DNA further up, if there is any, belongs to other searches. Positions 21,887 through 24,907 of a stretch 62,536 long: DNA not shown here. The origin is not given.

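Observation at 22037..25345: Unrecognised two-gene module: tandem metallophosphoesterase (dead copy + live copy + coiled coil) abutting a PD-(D/E)xK-like protein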

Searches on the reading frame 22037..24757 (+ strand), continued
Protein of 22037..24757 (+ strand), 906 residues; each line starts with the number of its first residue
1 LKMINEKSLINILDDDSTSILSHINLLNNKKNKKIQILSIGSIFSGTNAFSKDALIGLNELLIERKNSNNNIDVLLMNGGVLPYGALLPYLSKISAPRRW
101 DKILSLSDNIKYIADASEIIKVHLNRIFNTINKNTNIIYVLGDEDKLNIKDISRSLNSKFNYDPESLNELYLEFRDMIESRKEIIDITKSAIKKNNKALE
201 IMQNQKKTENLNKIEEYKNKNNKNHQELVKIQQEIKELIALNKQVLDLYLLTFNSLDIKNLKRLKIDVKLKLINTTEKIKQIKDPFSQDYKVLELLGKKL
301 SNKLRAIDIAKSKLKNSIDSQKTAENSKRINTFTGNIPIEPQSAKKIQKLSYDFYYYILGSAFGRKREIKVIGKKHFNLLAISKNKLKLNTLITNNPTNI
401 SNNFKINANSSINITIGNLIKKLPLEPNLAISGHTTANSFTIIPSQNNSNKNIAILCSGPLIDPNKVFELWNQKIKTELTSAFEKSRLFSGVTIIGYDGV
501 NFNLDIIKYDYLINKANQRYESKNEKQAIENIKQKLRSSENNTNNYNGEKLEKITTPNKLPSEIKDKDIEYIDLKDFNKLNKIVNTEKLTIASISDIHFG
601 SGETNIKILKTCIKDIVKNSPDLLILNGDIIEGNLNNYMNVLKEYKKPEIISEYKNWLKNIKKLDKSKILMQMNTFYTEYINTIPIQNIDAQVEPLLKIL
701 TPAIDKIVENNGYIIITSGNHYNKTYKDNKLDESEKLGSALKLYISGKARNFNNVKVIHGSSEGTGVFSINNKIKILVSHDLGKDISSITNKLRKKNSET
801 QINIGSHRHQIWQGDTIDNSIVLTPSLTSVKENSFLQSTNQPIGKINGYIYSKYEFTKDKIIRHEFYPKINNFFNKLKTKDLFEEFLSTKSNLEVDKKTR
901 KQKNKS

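Call 53: predict_structure(alignment_id=A1)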
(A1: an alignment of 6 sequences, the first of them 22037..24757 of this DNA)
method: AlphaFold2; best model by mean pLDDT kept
length: 906 residues; sequences in the alignment: 6
mean_pLDDT: 46.4   pTM: 0.33
mean pLDDT of the five models: 46.4, 43.8, 43.4, 42.9, 39.2
residues with pLDDT >= 90: 0; 70-90: 175; 50-70: 185; < 50: 546
segments of 3 or more residues with pLDDT < 50: 1-32, 42-51, 79-120, 140-169, 252-256, 316-491, 499-504, 523-586, 599-603, 628-645, 683-693, 719-732, 760-770, 772-847, 858-864, 870-906
pLDDT, mean of each block of 10 residues (from residue 1): 24 28 34 56 37 66 76 59 33 25 27 36 60 60 39 30 40 64 77 79 65 75 79 74 63 49 76 82 77 76 71 51 30 24 29 35 40 30 20 20 22 23 26 28 28 29 29 28 27 52 52 65 47 40 29 24 22 23 41 59 56 77 65 37 50 73 78 68 41 58 81 66 37 58 68 63 41 48 33 31 33 25 33 24 43 53 48 32 32 29 28
secondary structure, 60 per line:
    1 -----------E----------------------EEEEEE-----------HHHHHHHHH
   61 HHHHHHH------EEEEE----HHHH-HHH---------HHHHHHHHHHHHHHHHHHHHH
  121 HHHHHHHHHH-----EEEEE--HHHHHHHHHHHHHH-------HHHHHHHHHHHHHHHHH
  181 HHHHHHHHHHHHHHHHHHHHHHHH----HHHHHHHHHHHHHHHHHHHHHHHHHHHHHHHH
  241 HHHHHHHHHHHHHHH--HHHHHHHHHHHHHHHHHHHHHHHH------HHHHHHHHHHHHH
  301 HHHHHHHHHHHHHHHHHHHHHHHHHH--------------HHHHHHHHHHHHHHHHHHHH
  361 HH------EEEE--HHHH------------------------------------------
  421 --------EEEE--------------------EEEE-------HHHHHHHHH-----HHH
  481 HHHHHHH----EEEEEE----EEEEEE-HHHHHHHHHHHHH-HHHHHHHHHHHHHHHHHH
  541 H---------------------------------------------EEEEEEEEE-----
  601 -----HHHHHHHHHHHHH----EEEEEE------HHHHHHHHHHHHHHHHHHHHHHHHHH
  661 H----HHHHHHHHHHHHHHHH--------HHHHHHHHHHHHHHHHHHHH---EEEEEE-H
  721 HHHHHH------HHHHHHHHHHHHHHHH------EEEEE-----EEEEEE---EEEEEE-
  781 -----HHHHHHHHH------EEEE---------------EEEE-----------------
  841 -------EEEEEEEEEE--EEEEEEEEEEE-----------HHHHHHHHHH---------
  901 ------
elements in order (helices of 4 or more, strands of 3 or more residues): E35-40 H52-67 E74-78 H83-86 H100-130 E136-140 H143-156 H164-204 H209-255 H258-281 H288-326 H341-362 E369-372 H375-378 E429-432 E453-456 H464-472 H478-487 E492-497 E502-507 H509-521 H523-541 E587-595 H606-618 E623-628 H635-661 H666-681 H690-709 E713-718 H720-726 H733-748 E755-759 E765-770 E774-779 H786-794 E801-804 E820-823 E848-857 E860-870 H882-891
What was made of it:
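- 22532..23041 (+): Helical insert (aa 166-335), probably an antiparallel coiled coil or helical bundle, placed after degenerate motif III. AlphaFold2 predicts helices 164-204, 209-255, 258-281 and 288-326 with block-mean pLDDT mostly 63-82 (call 53).
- On Calcineurin-like metallophosphoesterase superfamily: N-terminal domain: The fold is not confirmed, because the AlphaFold2 model is poor there (call 53).
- On Mre11/SbcD: The model is too poor to judge (call 53).
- Checked: AlphaFold2 predicts four long helices there, and this is the most confident part of an otherwise poor model (call 53).
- The AlphaFold2 model of the large protein is poor (pLDDT 46, call 53), so the pseudo-dimer geometry and the SbcD-like Foldseek ranking are not reliable.
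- Tried and rejected: AlphaFold2 of the large protein with the 6-sequence alignment gave pLDDT 46 (call 53).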

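Call 54: search_solved_structures(query=A4, max_evalue=1, show_alignments=5)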
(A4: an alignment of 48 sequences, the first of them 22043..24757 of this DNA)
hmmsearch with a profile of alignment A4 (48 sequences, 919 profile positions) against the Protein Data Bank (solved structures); distinct sequences matched with E-value up to 1: 88 (the best 60 are shown).
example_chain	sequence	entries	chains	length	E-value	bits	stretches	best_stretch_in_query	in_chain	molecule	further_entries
9r1k_A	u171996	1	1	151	0.00045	21.3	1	239-323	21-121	sc-apCC-4-A7F-1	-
8a3k_UNK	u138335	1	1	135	0.00048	21.2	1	232-323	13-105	sc-apCC-4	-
9r1j_A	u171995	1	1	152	0.00076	20.5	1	233-323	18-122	sc-apCC-4-NR-1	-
9y5f_B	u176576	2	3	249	0.0013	19.8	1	149-330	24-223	sc-t-SNARE-5.s.8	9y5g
9r1m_A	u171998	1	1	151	0.0014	19.6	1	225-322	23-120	sc-apCC-4-LMF-1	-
9r1n_A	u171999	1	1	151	0.0075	17.2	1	260-317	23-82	sc-apCC-4-DPH-2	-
8qox_B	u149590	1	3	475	0.0095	16.9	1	125-219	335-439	Conserved membrane protein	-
9r1l_A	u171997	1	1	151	0.012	16.6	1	238-323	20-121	sc-apCC-4-SN38-1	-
7rkc_A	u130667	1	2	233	0.017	16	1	219-340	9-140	D_3_633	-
1xaw_A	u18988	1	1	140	0.017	16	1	210-308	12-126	Occludin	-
4zry_B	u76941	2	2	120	0.021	15.7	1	144-230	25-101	Keratin, type II cytoskeletal 1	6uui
6vzf_A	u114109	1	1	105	0.022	15.7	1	265-352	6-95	Autophagy-related protein 11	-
8bcs_A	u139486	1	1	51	0.023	15.6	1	266-311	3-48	CC-HP1.0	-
8qae_A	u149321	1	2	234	0.032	15.2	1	149-326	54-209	sc-apCC-6-SLLA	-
3tnu_B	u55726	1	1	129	0.037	15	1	143-221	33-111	Keratin, type II cytoskeletal 5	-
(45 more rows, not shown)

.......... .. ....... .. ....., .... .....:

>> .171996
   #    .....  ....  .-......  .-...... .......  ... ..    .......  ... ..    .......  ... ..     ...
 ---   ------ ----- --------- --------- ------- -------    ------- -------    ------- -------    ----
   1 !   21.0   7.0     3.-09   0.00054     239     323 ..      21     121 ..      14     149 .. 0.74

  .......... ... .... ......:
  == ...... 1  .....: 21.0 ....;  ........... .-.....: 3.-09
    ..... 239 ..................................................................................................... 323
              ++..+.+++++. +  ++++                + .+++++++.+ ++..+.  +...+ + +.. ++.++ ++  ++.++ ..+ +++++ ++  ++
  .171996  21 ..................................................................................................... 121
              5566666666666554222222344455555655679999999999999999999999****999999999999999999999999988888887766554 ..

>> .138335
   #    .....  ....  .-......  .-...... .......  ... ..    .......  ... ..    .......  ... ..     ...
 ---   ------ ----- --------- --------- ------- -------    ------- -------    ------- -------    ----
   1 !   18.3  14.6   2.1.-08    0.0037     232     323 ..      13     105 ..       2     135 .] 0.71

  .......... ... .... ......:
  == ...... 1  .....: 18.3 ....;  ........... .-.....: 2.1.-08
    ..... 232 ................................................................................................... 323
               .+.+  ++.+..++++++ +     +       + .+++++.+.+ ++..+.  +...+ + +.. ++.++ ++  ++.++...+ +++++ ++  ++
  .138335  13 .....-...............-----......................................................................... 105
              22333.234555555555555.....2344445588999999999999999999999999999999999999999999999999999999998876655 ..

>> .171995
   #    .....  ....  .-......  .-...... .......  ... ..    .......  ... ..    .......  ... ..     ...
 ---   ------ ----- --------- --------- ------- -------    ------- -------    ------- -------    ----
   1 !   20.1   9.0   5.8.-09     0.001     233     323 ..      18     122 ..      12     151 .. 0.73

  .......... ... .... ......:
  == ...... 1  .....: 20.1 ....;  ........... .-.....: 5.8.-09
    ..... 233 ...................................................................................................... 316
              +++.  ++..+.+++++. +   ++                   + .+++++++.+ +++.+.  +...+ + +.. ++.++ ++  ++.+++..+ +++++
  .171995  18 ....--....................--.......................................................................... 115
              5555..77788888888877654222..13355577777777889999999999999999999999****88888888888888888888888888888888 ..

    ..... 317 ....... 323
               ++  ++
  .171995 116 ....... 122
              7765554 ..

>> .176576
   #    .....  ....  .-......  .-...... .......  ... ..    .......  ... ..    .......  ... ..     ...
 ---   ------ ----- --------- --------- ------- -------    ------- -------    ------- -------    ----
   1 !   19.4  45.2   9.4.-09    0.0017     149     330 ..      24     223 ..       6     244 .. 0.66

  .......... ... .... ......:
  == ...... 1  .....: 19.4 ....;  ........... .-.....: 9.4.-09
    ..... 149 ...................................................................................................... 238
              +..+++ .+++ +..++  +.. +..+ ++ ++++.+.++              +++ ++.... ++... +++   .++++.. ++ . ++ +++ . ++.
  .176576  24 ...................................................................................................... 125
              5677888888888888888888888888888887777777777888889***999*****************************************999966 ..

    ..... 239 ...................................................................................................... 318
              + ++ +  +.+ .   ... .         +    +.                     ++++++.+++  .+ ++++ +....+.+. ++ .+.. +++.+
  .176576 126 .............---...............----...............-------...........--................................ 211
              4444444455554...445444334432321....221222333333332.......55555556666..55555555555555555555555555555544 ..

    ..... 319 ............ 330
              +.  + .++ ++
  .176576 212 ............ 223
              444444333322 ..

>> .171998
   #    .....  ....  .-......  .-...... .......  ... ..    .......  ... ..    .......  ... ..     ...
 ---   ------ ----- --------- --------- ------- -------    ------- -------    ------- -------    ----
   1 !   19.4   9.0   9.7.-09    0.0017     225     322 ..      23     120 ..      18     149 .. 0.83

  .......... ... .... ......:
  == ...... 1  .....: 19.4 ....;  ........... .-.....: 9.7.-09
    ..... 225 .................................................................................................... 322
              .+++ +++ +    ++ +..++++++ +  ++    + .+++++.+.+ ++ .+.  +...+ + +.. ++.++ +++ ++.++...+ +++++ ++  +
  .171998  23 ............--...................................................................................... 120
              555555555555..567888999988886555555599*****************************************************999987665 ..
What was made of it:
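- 22532..23041 (+): The family profile matches coiled-coil PDB chains (call 54).
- Tried and rejected: The full-length family profile was swamped by coiled-coil chains (call 54).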

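Call 55: list_cluster_members(proteins=[P0016, P0017, P0019, P0023, P0030, P0038, P0047, P0057, P0065, P0073])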
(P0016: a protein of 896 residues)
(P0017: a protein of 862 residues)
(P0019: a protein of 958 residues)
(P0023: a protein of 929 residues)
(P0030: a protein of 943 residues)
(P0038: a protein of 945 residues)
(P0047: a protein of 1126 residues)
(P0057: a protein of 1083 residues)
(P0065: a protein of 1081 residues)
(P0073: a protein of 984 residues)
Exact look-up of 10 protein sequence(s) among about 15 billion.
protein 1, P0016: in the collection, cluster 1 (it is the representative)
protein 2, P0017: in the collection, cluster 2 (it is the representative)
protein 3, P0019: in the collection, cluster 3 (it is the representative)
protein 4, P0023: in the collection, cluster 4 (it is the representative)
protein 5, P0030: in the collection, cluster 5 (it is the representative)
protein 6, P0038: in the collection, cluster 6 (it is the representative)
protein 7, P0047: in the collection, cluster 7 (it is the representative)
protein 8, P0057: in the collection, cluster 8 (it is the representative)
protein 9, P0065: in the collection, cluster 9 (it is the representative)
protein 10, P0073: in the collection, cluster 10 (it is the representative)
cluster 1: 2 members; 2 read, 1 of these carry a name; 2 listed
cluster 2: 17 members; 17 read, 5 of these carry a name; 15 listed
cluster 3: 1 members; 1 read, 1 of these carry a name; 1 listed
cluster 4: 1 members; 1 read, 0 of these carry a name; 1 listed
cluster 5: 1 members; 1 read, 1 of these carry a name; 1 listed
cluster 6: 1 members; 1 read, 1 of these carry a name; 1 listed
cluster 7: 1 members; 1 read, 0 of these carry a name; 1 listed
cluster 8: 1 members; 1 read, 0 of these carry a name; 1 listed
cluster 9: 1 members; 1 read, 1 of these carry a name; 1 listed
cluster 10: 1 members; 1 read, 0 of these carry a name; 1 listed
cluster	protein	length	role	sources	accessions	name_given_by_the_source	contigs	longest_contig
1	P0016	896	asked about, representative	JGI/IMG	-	predicted phosphodiesterase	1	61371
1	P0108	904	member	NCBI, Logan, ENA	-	-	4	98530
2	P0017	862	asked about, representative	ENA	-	-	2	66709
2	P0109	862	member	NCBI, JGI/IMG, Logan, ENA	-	predicted phosphodiesterase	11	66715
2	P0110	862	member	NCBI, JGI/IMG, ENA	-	predicted phosphodiesterase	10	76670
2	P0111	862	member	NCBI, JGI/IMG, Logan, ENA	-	predicted phosphodiesterase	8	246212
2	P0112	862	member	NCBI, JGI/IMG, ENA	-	predicted phosphodiesterase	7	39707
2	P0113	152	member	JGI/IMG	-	hypothetical protein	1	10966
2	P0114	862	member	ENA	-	-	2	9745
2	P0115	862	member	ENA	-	-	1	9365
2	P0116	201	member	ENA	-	-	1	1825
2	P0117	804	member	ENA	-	-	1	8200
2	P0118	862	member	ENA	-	-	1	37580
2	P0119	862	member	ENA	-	-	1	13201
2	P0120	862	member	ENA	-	-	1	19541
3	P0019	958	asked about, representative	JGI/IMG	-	hypothetical protein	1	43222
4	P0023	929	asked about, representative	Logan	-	-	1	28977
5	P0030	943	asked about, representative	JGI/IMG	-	hypothetical protein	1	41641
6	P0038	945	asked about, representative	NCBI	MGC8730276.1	MAG: hypothetical protein ACP5RP_02760 [Candidatus Micrarchaeia archaeon]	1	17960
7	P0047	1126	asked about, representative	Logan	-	-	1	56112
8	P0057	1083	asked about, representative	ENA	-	-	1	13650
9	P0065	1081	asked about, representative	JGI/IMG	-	hypothetical protein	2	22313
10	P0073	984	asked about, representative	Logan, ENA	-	-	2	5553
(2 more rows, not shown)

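Call 64: find_related_loci(query=A6, collection=genome_contigs, flank=7000)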
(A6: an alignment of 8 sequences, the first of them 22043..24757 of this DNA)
Query A6 (904 aa) in genome_contigs; peptide patterns used: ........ (x = any residue, [..] = any of these).
39 stretches matched a pattern; 20 encode a relative of the query (tblastn E <= 1e-3); 20 distinct loci.
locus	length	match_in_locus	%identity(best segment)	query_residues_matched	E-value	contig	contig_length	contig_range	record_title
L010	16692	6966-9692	73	1-903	0e+0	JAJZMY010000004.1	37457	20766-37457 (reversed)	MAG: Candidatus Micrarchaeota archaeon isolate MAS3.bin46 NODE_1988_length_37457_cov_1.607260, whole genome shotgun sequ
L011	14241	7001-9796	52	1-893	0e+0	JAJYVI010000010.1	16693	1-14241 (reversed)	MAG: Candidatus Micrarchaeota archaeon isolate FK1.bin87 NODE_3441_length_16693_cov_1.753169, whole genome shotgun seque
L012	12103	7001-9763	49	1-895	0e+0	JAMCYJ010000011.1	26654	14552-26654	MAG: Candidatus Marsarchaeota archaeon isolate FK_Sedi_B_Bin.356 NODE_5745_length_26654_cov_17.7546, whole genome shotgu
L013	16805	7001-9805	51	1-893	0e+0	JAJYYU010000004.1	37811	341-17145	MAG: Candidatus Micrarchaeota archaeon isolate FK4.bin48 NODE_1033_length_37811_cov_19.980018, whole genome shotgun sequ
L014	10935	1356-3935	31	28-884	4e-111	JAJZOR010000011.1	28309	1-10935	MAG: Candidatus Micrarchaeota archaeon isolate MAS5.bin21 NODE_339_length_28309_cov_47.921368, whole genome shotgun sequ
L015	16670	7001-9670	29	5-891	5e-110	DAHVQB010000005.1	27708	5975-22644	MAG TPA_asm: Candidatus Micrarchaeota archaeon isolate clean615 k141_93569, whole genome shotgun sequence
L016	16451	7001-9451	29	28-849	6e-99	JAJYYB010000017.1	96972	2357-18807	MAG: Candidatus Micrarchaeota archaeon isolate FK3.bin83 NODE_348_length_96972_cov_2.587661, whole genome shotgun sequen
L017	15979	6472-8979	28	31-866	2e-78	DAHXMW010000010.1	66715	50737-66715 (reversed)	MAG TPA_asm: Candidatus Micrarchaeota archaeon isolate clean1631 k141_1947376, whole genome shotgun sequence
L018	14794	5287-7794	28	31-866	4e-78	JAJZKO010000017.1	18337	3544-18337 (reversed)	MAG: Candidatus Micrarchaeota archaeon isolate MAS1.bin30 NODE_2704_length_18337_cov_88.377595, whole genome shotgun seq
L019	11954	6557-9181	26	30-888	4e-65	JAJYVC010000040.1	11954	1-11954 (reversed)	MAG: Candidatus Micrarchaeota archaeon isolate FK1.bin66 NODE_5743_length_11954_cov_2.166906, whole genome shotgun seque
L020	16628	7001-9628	24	35-899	1e-57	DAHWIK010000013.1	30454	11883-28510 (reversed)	MAG TPA_asm: Candidatus Micrarchaeota archaeon isolate clean1294 k141_712510, whole genome shotgun sequence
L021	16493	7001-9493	28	35-847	2e-53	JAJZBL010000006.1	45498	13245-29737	MAG: Candidatus Micrarchaeota archaeon isolate HSP2.bin36 NODE_493_length_45498_cov_3.913932, whole genome shotgun seque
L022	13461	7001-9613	25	26-872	3e-53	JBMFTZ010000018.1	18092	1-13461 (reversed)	MAG: Candidatus Micrarchaeia archaeon isolate KM4347-26 NODE_914_length_18092_cov_18.404280, whole genome shotgun sequen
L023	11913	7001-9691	24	35-904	2e-52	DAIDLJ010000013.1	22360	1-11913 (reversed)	MAG TPA_asm: Candidatus Micrarchaeota archaeon isolate clean425 NODE_13_length_22360_cov_3.765112, whole genome shotgun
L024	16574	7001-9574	25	29-866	4e-52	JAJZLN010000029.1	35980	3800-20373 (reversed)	MAG: Candidatus Micrarchaeota archaeon isolate MAS3.bin124 NODE_2146_length_35980_cov_2.180236, whole genome shotgun seq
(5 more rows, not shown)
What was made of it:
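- Tried and rejected: An 8-member alignment worked through the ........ motif (call 64).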
